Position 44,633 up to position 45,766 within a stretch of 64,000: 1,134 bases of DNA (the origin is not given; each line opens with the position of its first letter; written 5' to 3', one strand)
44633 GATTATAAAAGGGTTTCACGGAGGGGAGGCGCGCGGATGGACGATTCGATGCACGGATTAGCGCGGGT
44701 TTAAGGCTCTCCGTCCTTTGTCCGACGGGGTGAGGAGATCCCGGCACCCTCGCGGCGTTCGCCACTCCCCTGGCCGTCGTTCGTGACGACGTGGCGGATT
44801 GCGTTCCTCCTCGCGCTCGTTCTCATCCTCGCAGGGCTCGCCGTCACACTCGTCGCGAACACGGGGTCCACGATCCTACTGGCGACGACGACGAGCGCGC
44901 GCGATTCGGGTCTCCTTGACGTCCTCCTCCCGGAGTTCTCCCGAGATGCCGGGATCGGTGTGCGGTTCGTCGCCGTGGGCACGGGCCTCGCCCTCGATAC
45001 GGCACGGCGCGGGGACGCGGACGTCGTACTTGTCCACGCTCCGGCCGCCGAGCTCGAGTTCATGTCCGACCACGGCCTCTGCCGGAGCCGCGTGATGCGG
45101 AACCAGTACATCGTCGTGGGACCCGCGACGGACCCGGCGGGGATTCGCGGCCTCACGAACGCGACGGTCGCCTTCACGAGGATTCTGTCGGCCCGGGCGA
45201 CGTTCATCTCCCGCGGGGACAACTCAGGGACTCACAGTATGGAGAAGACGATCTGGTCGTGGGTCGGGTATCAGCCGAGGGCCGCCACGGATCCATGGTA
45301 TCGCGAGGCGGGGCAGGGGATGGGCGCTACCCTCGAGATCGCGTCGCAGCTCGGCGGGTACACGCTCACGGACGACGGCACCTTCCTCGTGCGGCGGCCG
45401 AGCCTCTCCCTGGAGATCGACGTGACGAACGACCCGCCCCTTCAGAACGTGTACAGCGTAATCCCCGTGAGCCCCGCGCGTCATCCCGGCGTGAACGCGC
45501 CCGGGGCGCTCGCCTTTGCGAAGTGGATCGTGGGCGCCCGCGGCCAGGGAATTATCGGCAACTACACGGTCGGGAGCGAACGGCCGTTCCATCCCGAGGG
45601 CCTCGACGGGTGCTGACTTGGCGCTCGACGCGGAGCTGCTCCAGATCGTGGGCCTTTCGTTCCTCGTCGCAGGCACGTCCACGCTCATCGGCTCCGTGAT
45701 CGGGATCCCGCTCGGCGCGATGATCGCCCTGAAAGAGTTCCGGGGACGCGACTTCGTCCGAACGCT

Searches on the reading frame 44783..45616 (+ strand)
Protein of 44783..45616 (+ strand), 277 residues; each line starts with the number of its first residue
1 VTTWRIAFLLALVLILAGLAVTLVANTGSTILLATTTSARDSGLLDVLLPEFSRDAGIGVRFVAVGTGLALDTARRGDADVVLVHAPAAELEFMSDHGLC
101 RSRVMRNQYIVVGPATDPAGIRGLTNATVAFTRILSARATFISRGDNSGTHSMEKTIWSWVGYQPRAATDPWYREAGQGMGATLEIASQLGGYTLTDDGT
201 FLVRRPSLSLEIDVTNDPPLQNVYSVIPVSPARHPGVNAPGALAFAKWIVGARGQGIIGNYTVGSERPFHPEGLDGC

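Call 55: search_protein_families(library=pfam, proteins=[window:44783-45616:+], max_evalue=0.001)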
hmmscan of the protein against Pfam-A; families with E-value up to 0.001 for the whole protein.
window:44783-45616:+ (277 aa): 1 family
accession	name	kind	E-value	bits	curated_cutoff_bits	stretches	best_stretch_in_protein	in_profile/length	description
PF12849.12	PBP_like_2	-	6.5e-37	128.2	27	1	27-251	5-265/267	PBP superfamily domain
